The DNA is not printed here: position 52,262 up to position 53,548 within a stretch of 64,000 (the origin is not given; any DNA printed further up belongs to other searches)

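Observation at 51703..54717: Second partner-switching-like locus, with an MBL-fold hydrolase where the PP2C phosphatase would be expected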

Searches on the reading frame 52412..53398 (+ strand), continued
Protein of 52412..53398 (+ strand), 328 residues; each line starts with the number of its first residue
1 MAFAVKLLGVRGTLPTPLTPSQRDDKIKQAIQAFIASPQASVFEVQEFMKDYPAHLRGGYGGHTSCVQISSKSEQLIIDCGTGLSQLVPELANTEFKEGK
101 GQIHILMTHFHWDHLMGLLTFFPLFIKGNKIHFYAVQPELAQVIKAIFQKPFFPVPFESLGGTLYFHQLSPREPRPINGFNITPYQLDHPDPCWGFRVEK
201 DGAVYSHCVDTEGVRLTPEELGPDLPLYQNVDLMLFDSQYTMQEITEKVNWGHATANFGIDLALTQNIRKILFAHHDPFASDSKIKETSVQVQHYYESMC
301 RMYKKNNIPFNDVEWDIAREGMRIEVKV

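Call 19: find_encoding_contigs(protein=P0004, flank=7000, max_places=2)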
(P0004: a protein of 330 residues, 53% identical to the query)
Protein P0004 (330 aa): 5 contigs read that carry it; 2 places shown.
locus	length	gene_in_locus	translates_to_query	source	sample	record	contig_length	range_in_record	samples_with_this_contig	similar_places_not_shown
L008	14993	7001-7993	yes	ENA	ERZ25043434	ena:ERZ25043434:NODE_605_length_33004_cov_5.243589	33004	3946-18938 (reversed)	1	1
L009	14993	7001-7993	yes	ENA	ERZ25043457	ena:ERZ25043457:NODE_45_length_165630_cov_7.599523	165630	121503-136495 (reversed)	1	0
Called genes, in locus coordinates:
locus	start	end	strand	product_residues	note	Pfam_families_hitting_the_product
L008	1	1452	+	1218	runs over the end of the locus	PF02574:S-methyl_trans, PF00809:Pterin_bind, PF02607:B12-binding_2, PF02310:B12-binding, PF02965:Met_synt_B12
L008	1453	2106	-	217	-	PF00730:HhH-GPD, PF00633:HHH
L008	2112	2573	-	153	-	PF16267:DUF4920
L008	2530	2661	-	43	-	-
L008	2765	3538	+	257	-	PF01618:MotA_ExbB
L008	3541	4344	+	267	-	PF13677:MotB_plug, PF00691:OmpA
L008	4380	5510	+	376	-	PF00994:MoCF_biosynth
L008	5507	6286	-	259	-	-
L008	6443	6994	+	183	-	-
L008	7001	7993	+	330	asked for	PF12706:Lactamase_B_2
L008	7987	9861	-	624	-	PF00069:Pkinase, PF07714:PK_Tyr_Ser-Thr, PF01636:APH (faint), PF03109:ABC1 (weak), PF17667:Pkinase_fungal (faint)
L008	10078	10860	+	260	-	PF00485:PRK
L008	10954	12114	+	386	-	PF01757:Acyl_transf_3, PF07786:HGSNAT_cat, PF10129:OpgC_C, PF04235:DUF418 (weak)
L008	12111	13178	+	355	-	PF13354:Beta-lactamase2, PF00144:Beta-lactamase (faint)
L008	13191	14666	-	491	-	PF13428:TPR_14 (faint), PF14559:TPR_19 (faint), PF13424:TPR_12 (faint)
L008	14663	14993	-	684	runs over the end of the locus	PF01436:NHL (faint), PF17170:DUF5128 (weak)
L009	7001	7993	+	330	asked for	PF12706:Lactamase_B_2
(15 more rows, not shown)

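Call 20: find_encoding_contigs(protein=P0005, flank=7000, max_places=2)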
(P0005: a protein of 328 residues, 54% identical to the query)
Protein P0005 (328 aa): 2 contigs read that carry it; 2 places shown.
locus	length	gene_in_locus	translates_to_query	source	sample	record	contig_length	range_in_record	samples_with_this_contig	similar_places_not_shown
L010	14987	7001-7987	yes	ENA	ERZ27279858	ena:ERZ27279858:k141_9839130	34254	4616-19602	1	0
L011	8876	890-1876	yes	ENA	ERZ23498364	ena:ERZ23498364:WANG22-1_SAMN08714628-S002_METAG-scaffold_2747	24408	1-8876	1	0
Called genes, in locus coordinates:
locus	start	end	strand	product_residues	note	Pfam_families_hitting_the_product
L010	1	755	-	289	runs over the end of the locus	PF00288:GHMP_kinases_N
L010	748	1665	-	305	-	PF22700:MVD-like_N, PF18376:MDD_C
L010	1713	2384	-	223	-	PF13417:GST_N_3, PF13409:GST_N_2, PF04399:Glutaredoxin2_C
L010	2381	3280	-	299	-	-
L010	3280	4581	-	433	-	PF00368:HMG-CoA_red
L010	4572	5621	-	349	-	PF01070:FMN_dh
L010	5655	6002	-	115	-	PF00453:Ribosomal_L20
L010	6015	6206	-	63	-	PF01632:Ribosomal_L35p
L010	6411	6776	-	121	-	-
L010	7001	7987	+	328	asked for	PF00753:Lactamase_B (faint), PF23023:Anti-Pycsar_Apyc1 (weak), PF12706:Lactamase_B_2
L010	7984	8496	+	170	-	-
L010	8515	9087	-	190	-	PF05198:IF3_N, PF00707:IF3_C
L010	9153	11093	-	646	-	PF02824:TGS, PF07973:tRNA_SAD, PF00587:tRNA-synt_2b, PF03129:HGTP_anticodon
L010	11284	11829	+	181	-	-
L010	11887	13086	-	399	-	-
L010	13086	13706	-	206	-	PF00034:Cytochrom_C (weak), PF13442:Cytochrome_CBB3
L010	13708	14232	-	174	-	PF11821:ActD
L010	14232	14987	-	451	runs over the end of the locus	PF03916:NrfD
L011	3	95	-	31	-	?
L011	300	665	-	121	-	-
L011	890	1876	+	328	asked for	PF00753:Lactamase_B (faint), PF23023:Anti-Pycsar_Apyc1 (weak), PF12706:Lactamase_B_2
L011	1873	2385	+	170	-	-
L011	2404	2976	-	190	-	PF05198:IF3_N, PF00707:IF3_C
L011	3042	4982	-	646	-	PF02824:TGS, PF07973:tRNA_SAD, PF00587:tRNA-synt_2b, PF03129:HGTP_anticodon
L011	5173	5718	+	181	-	-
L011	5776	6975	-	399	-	-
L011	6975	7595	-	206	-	PF00034:Cytochrom_C (weak), PF13442:Cytochrome_CBB3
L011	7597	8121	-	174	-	PF11821:ActD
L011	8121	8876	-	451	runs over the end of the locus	PF03916:NrfD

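Call 38: find_related_loci(query=A3, collection=genome_contigs, flank=8000)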
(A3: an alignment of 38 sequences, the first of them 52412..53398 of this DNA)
Query A3 (328 aa) in genome_contigs; peptide patterns used: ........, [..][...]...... (x = any residue, [..] = any of these).
599 stretches matched a pattern (row limit reached: there are more); 583 encode a relative of the query (tblastn E <= 1e-3); the best 80 are kept; 80 distinct loci.
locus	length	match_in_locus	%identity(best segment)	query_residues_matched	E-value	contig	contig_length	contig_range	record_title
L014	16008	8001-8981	50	1-326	8e-120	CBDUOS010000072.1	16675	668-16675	MAG TPA_asm: uncultured Bdellovibrionales bacterium isolate SRR22808124_binner23_Refined_29 genome assembly, contig: ERZ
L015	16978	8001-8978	51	1-326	2e-119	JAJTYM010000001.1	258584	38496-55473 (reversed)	MAG: Bdellovibrionaceae bacterium isolate DTUPRO1 1-Genome15, whole genome shotgun sequence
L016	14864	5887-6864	50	1-326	3e-116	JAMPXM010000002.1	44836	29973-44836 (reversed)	MAG: Pseudobdellovibrionaceae bacterium isolate R2F_R2FSRR_metabat.31 R2F_C407, whole genome shotgun sequence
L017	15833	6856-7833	49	1-326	4e-116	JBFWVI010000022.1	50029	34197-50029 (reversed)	MAG: Bdellovibrionales bacterium isolate CA_2019_TPBF_90 NODE_4526_length_50029_cov_11.795800_TPBF, whole genome shotgun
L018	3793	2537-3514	51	1-326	6e-118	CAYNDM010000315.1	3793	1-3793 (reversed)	MAG TPA_asm: uncultured Bacteriovoracaceae bacterium isolate SRP144015_co1_124 genome assembly, contig: NODE_9635_length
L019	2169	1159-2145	48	1-326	5e-122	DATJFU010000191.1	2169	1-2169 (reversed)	MAG TPA_asm: Bdellovibrionota bacterium isolate SMAG_U15468 k141_7710938, whole genome shotgun sequence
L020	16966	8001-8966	50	5-326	8e-115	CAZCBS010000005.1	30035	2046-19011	MAG TPA_asm: uncultured Bacteriovoracaceae bacterium isolate binchicken_co185_82 genome assembly, contig: NODE_1928_leng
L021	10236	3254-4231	49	1-326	3e-114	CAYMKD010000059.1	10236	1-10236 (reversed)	MAG TPA_asm: uncultured Pseudobdellovibrionaceae bacterium isolate SRP329715_co2_99 genome assembly, contig: NODE_11800_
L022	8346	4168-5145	49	1-326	3e-114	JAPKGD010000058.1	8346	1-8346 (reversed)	MAG: Bdellovibrionales bacterium isolate PDA_C_MAG.6 MAG.6_58, whole genome shotgun sequence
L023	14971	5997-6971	48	2-326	9e-114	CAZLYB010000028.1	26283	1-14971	MAG TPA_asm: uncultured Bacteriovoracaceae bacterium isolate SRP296810_co1_56 genome assembly, contig: NODE_1750_length_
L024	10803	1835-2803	50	5-326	7e-114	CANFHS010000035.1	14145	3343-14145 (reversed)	MAG: Bacteriovoracaceae bacterium isolate Jr-14may18-18 genome assembly, contig: Jr-14may18-C6796, whole genome shotgun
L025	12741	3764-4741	47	1-326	2e-113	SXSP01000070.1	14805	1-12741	MAG: Bdellovibrionales bacterium isolate F1-140-MAGs087 F1-140__c69530, whole genome shotgun sequence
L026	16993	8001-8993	47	5-326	4e-113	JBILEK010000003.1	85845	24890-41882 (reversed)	MAG: Bdellovibrionia bacterium isolate ME2016-07-27_3300042906_group7_bin26 Rohwer_bin1133_scaffold_38_c1, whole genome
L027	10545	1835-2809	49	2-326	3e-113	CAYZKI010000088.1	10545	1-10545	MAG TPA_asm: uncultured Bacteriovoracaceae bacterium isolate binchicken_co276_19 genome assembly, contig: NODE_5373_leng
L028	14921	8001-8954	49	5-322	1e-112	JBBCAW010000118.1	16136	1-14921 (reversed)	Bdellovibrionota bacterium FG-1 24155C00118.1, whole genome shotgun sequence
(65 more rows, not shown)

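Call 46: predict_structure(alignment_id=A3)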
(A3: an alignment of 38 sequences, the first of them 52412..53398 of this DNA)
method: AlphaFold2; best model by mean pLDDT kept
length: 328 residues; sequences in the alignment: 38
mean_pLDDT: 90.0   pTM: 0.88
mean pLDDT of the five models: 90.0, 87.5, 87.1, 86.0, 82.5
residues with pLDDT >= 90: 200; 70-90: 119; 50-70: 8; < 50: 1
segments of 3 or more residues with pLDDT < 50: none
pLDDT, mean of each block of 10 residues (from residue 1): 90 80 92 89 89 90 91 93 90 91 95 85 88 97 91 88 96 97 91 94 94 82 91 92 69 77 94 88 90 95 96 94 91
secondary structure, 60 per line:
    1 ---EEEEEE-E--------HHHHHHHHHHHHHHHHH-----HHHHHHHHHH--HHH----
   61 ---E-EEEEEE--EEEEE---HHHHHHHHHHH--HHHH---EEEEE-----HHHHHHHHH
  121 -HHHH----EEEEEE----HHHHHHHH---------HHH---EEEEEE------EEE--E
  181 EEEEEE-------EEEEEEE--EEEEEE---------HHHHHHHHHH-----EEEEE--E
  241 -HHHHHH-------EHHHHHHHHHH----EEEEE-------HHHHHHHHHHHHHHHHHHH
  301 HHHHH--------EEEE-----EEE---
elements in order: E4-9 H20-36 H42-51 E66-71 E74-78 H82-92 H95-98 E102-106 H112-120 H122-125 E130-135 H140-147 E163-168 E175-177 E180-186 E194-200 E203-208 H218-227 E233-237 H242-247 H256-265 E270-274 H282-305 E314-317 E323-325
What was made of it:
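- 52412..53398 (+): MBL-fold binuclear metallo-hydrolase (328 aa) of the ElaC/PhnP/YhfI phosphodiesterase type. Motifs: HFHWDH 52736-52753, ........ 52970-52993, CVDTE 53033-53047, NWGH 53159-53170, AHHDP 53231-53245. AF2 pLDDT 90 (call 46).
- Closest known: YhfI / BA1088 / Rv1339 / CpdA 'atypical class-II' phosphodiesterases, PhnP and RNase Z/BN. Different: The window protein is about 80 aa longer, with a helical insertion at residues 20-51 and a long C-terminal helix at 282-305 (call 46).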

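Call 51: fold_search(model_id=the predicted structure, library=pdb)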
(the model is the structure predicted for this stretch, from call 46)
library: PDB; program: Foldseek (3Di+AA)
matches with E <= 10: 773; with E <= 0.001: 299
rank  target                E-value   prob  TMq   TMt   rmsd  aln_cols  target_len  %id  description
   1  6kns_B                1.6e-14  1.00  0.60  0.79   3.9       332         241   15  Crystal structure of the metallo-beta-lactamase fold protein YhfI from Bacillus subtilis (space group I4122) (released 2019-09-18)
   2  6kns_C                8.2e-14  1.00  0.59  0.78   4.4       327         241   16  Crystal structure of the metallo-beta-lactamase fold protein YhfI from Bacillus subtilis (space group I4122) (released 2019-09-18)
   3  1zkp_A                9.2e-14  1.00  0.62  0.79   4.1       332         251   15  1.5A Resolution Crystal Structure of a Metallo Beta Lactamase Family Protein, the ELAC Homolgue of Bacillus anthracis, (released 2005-06-21)
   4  6kns_D                1.2e-13  1.00  0.59  0.78   4.5       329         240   17  Crystal structure of the metallo-beta-lactamase fold protein YhfI from Bacillus subtilis (space group I4122) (released 2019-09-18)
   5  6knt_B                1.2e-13  1.00  0.60  0.78   4.7       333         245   15  Crystal structure of the metallo-beta-lactamase fold protein YhfI from Bacillus subtilis (space group P4332) (released 2019-09-18)
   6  6kns_A                1.4e-13  1.00  0.60  0.78   4.2       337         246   14  Crystal structure of the metallo-beta-lactamase fold protein YhfI from Bacillus subtilis (space group I4122) (released 2019-09-18)
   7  1zkp_B                1.7e-13  1.00  0.62  0.79   4.0       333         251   15  1.5A Resolution Crystal Structure of a Metallo Beta Lactamase Family Protein, the ELAC Homolgue of Bacillus anthracis, (released 2005-06-21)
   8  8gyg_A                1.7e-13  1.00  0.59  0.66   5.7       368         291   12  Purification ,Crystallization and X-ray Diffraction analysis of a novel arysulfatase from Pseudoalteromonas atlantica  (released 2023-10-18)
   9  8gyg_B                2.7e-13  1.00  0.60  0.64   6.8       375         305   12  Purification ,Crystallization and X-ray Diffraction analysis of a novel arysulfatase from Pseudoalteromonas atlantica  (released 2023-10-18)
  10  1zkp_C                5.5e-13  1.00  0.61  0.80   4.1       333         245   16  1.5A Resolution Crystal Structure of a Metallo Beta Lactamase Family Protein, the ELAC Homolgue of Bacillus anthracis, (released 2005-06-21)
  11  6knt_C                1.2e-12  1.00  0.60  0.79   3.7       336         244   14  Crystal structure of the metallo-beta-lactamase fold protein YhfI from Bacillus subtilis (space group P4332) (released 2019-09-18)
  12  6b9v_B                1.7e-12  1.00  0.55  0.70   7.0       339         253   14  Crystal Structure of a New Diphosphatase from the PhnP Family (released 2018-10-17)
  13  3zwf_B                7.3e-12  1.00  0.59  0.73   4.5       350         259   17  Crystal structure of Human tRNase Z, short form (ELAC1). (released 2011-08-10)
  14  3zwf_A                1.0e-11  1.00  0.60  0.74   5.2       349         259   16  Crystal structure of Human tRNase Z, short form (ELAC1). (released 2011-08-10)
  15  1y44_A                1.2e-11  1.00  0.59  0.71   3.8       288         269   16  Crystal structure of RNase Z (released 2005-01-25)
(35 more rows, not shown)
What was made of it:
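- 52412..53398 (+): Foldseek top hits YhfI, BA1088, PhnP and RNase Z (call 51).
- On MBL-fold hydrolases, Lactamase_B_2 (PF12706): The confident AF2 model matches MBL phosphodiesterases (calls 46, 51).
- The closest folds are phosphodiesterases (call 51).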

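Call 82: search_protein_families(library=pfam, proteins=[L017:8397-10496:+, L017:10297-12048:+, L017:5911-6795:+, L015:7332-7904:+, L015:11385-13169:+, L006:5742-6353:+, L008:6443-6994:+, L004:5436-5942:+], max_evalue=0.001)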
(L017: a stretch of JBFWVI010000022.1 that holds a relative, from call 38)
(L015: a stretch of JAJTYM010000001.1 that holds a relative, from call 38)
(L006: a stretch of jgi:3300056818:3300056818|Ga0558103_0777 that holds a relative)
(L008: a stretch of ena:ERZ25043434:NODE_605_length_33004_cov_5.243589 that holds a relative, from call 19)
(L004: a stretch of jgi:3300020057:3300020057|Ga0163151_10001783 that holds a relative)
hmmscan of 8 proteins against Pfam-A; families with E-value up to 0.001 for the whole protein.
L017:8397-10496:+ (699 aa): 4 families
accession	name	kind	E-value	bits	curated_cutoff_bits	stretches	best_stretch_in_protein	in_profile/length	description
PF00773.25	RNB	-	2.4e-114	382.5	29.3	1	193-517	1-325/326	RNB domain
PF17876.7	CSD2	-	9.8e-16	58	26.2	2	108-171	12-74/74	Cold shock domain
PF08206.17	OB_RNB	-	6e-15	55.1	24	1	18-76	1-58/58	Ribonuclease B OB domain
PF00575.29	S1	-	1.3e-10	41.9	22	1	562-642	3-71/74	S1 RNA binding domain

L017:10297-12048:+ (583 aa): 4 families
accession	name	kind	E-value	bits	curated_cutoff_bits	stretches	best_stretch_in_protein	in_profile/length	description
PF03109.22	ABC1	-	2.3e-79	266.4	22.9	1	125-368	1-241/244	ABC1 atypical kinase-like domain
PF01636.29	APH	-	4e-06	27.2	23.2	1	309-339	164-195/239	Phosphotransferase enzyme family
PF01163.29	RIO1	-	2.1e-05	24.6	22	1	257-339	70-149/187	RIO domain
PF00069.31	Pkinase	-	0.0001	22.2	31.7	1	261-349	65-153/263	Protein kinase domain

L017:5911-6795:+ (294 aa): 1 family
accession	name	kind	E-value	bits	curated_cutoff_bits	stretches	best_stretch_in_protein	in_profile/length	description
PF04862.18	DUF642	-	0.00087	19.5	27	0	112-288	2-157/157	Protein of unknown function (DUF642)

L015:7332-7904:+ (190 aa): 2 families
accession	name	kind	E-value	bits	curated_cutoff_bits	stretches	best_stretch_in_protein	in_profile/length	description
PF03449.20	GreA_GreB_N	-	5.7e-25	87.8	24.5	1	34-104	1-71/71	Transcription elongation factor, N-terminal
PF01272.25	GreA_GreB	-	3.6e-24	85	26.9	1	112-185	3-77/77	Transcription elongation factor, GreA/GreB, C-term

L015:11385-13169:+ (594 aa): 2 families
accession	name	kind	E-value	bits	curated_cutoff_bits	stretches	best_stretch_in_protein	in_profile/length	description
PF01343.23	Peptidase_S49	-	4.9e-65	218.6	24.9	2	380-531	4-153/154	Peptidase family S49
PF25145.1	NfeD1b_N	-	5.6e-05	23.3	40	1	337-420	16-97/189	NfeD1b, N-terminal domain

L006:5742-6353:+ (203 aa): 0 families

L008:6443-6994:+ (183 aa): 0 families

L004:5436-5942:+ (168 aa): 0 families

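Call 89: search_solved_structures(query=A3, max_evalue=0.01)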
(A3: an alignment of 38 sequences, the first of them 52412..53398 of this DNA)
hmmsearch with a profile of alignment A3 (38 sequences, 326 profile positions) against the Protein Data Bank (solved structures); distinct sequences matched with E-value up to 0.01: 4.
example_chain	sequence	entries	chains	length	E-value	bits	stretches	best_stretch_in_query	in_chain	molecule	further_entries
2cbn_A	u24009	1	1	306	6.8e-08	35.6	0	181-202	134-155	RIBONUCLEASE Z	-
3g1p_A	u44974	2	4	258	0.0019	20.9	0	105-212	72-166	Protein phnP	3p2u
6b9v_A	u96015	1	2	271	0.003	20.3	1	104-202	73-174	Beta-lactamase-like protein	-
1zkp_A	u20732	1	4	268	0.0061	19.3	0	61-276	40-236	hypothetical protein BA1088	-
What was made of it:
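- Closest known: YhfI / BA1088 / Rv1339 / CpdA 'atypical class-II' phosphodiesterases, PhnP and RNase Z/BN. Same: They are the top structural neighbours (call 51) and top sequence neighbours (call 89).
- The best sequence match in the PDB is E. coli RNase BN/Z (6.8e-8, call 89). The substrate is unresolved (call 89).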
